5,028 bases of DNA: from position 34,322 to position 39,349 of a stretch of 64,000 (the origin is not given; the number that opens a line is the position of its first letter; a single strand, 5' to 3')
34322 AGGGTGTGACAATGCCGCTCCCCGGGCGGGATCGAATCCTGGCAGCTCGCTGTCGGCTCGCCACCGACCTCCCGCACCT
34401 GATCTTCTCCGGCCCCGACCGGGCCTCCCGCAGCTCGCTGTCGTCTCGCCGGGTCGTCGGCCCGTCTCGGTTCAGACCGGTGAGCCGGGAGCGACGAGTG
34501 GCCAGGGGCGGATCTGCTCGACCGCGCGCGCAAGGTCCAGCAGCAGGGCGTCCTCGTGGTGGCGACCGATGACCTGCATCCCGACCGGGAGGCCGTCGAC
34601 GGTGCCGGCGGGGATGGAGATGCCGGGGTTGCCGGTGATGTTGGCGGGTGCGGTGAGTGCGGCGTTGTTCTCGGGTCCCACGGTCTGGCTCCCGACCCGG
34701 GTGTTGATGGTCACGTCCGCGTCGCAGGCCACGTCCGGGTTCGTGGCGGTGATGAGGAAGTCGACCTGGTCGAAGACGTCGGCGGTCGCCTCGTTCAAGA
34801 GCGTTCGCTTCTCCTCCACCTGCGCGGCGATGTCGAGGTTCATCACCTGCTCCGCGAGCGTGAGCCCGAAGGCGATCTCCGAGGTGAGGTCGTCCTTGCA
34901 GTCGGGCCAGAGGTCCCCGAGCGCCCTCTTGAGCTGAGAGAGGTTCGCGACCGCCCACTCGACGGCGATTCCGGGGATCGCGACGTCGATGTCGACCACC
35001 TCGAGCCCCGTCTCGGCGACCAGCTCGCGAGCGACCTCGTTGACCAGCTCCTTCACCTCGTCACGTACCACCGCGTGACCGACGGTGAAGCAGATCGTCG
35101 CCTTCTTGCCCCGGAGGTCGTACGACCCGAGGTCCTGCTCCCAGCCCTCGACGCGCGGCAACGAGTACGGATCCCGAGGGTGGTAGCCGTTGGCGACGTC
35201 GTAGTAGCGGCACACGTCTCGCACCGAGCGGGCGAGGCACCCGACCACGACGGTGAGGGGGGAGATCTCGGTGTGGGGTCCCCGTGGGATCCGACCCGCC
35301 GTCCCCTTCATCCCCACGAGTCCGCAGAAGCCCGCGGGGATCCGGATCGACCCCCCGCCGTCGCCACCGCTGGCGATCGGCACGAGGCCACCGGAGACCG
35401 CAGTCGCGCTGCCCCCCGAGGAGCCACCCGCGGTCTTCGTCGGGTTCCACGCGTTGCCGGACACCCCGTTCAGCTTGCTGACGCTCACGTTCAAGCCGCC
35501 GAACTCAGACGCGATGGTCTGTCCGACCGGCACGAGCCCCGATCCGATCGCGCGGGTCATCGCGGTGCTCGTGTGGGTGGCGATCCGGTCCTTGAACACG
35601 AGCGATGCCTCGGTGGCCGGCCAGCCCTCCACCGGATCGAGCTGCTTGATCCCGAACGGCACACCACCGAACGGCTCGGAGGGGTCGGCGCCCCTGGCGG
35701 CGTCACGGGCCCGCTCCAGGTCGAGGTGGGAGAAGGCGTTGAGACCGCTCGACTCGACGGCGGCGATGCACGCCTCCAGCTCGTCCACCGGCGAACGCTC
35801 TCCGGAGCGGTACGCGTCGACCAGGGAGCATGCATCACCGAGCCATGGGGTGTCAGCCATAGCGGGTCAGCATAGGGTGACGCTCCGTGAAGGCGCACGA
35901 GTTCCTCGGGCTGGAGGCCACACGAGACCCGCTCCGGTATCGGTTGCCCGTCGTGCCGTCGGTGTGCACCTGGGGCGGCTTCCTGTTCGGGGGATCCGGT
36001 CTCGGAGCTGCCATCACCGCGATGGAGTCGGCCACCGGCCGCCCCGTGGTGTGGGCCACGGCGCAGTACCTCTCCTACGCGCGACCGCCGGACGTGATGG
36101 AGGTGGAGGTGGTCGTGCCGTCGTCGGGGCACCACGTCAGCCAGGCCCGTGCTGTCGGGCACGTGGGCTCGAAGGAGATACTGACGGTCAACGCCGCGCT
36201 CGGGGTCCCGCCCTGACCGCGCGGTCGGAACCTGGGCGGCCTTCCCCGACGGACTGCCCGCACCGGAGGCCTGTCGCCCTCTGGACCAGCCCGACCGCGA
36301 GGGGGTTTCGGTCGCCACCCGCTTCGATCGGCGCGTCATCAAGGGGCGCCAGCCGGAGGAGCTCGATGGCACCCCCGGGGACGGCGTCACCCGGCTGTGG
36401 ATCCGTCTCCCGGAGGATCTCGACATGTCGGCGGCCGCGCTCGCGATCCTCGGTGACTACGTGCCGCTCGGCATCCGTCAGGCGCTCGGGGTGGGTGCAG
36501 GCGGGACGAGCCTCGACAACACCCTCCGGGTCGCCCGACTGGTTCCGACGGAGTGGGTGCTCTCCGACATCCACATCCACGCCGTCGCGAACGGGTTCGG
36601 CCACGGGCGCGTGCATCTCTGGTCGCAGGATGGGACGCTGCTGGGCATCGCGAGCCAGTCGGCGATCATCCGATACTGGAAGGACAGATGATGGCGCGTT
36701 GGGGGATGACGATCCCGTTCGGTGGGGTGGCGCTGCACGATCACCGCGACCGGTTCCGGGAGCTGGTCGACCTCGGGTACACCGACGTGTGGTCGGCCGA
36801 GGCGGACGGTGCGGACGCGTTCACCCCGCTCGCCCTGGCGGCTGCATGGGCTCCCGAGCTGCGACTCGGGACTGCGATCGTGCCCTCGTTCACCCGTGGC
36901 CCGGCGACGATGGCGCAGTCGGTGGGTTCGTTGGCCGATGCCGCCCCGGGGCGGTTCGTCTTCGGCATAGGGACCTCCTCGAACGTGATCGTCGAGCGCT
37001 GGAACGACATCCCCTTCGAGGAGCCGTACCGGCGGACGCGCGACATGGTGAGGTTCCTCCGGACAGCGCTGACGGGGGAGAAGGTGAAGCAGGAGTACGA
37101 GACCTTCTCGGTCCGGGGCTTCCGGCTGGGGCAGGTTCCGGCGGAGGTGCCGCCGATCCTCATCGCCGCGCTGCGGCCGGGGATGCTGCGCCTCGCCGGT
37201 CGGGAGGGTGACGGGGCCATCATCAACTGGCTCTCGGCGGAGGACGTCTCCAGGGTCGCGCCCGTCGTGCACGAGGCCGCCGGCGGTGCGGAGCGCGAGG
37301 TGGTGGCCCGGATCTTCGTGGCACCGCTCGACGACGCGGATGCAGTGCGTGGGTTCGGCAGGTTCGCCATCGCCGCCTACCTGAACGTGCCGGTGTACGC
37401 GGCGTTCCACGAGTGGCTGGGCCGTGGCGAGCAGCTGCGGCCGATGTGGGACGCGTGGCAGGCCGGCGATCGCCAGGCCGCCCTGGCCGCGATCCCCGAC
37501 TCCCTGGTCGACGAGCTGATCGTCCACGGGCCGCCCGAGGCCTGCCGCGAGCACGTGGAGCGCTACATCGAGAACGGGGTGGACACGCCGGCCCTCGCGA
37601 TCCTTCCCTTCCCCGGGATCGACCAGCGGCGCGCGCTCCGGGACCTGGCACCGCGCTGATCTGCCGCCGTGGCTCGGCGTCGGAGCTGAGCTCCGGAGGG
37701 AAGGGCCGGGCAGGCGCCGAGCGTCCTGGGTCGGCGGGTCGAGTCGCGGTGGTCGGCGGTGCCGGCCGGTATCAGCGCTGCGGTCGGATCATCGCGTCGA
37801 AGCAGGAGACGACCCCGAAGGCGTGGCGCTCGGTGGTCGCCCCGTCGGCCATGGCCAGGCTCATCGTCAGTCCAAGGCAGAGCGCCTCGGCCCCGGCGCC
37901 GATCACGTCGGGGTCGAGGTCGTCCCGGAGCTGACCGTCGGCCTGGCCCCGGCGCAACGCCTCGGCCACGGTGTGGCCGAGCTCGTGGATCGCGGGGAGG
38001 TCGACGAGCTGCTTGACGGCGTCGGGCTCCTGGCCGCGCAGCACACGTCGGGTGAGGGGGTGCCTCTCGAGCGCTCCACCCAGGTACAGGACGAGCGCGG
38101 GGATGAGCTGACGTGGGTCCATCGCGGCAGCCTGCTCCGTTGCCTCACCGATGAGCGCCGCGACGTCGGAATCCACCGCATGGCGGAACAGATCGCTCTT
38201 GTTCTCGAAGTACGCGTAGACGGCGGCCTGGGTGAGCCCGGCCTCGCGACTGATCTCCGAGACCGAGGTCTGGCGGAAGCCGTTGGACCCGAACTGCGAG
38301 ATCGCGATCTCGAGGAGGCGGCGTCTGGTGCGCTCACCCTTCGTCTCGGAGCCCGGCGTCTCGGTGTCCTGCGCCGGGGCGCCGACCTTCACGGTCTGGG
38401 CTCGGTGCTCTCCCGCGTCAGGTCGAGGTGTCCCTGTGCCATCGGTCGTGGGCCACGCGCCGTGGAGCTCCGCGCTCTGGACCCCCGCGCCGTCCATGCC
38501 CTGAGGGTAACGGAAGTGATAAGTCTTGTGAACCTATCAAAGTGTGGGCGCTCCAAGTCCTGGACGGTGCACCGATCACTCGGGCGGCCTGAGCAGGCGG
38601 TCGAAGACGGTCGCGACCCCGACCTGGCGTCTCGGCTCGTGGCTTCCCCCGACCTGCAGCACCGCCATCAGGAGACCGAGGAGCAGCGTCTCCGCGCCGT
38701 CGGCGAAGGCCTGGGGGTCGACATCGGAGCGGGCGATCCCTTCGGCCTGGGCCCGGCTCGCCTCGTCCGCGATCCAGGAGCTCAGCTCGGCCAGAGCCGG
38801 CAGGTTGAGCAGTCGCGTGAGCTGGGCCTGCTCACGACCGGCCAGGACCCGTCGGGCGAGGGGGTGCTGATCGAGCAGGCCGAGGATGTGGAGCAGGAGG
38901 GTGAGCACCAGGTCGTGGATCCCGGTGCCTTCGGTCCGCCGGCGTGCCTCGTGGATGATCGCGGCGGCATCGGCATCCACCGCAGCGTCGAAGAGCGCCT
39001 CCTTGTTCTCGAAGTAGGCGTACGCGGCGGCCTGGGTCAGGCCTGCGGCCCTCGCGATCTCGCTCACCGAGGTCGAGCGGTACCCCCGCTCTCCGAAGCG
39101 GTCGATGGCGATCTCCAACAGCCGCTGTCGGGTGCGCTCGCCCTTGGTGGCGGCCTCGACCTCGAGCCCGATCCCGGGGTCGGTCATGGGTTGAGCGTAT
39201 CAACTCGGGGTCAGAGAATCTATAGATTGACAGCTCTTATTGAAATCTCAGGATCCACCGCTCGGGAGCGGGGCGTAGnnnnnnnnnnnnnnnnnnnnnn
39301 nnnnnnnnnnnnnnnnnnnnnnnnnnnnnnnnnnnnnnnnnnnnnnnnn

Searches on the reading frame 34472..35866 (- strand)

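Call 80: search_protein_families(library=pfam, proteins=[window:34472-35866:-], max_evalue=0.00001)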
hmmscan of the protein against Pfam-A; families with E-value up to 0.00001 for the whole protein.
window:34472-35866:- (464 aa): 1 family
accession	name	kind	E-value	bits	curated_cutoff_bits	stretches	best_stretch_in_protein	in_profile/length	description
PF01425.27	Amidase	-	2.1e-74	251.6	27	1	31-443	4-445/445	Amidase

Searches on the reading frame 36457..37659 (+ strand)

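Call 80: search_protein_families(library=pfam, proteins=[window:36457-37659:+], max_evalue=0.00001)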
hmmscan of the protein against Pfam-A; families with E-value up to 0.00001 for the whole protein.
window:36457-37659:+ (400 aa): 1 family
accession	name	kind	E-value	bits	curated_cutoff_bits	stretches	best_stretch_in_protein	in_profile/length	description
PF00296.26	Bac_luciferase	-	2.7e-57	195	27.9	1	91-376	20-313/314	Luciferase-like monooxygenase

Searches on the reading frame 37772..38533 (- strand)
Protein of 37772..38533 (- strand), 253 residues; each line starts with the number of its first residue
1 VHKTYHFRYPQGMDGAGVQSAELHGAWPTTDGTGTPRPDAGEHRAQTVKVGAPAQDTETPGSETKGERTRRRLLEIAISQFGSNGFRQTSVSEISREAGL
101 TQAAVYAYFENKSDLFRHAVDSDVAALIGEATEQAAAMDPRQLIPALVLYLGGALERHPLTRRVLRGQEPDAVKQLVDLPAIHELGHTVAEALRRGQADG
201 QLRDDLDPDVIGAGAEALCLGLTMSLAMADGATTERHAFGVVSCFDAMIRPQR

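Call 80: search_protein_families(library=pfam, proteins=[window:37772-38533:-], max_evalue=0.00001)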
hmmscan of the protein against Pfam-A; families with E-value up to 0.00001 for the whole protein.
window:37772-38533:- (253 aa): 1 family
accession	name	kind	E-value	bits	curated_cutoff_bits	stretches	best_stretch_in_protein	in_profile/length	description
PF00440.29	TetR_N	-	7.1e-13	48.6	24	1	73-118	1-46/47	Bacterial regulatory proteins, tetR family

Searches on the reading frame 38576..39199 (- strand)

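Call 80: search_protein_families(library=pfam, proteins=[window:38576-39199:-], max_evalue=0.00001)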
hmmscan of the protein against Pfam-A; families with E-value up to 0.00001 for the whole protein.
window:38576-39199:- (207 aa): 1 family
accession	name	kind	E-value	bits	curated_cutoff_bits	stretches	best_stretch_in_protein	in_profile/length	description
PF00440.29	TetR_N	-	7.1e-15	55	24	1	28-73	2-47/47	Bacterial regulatory proteins, tetR family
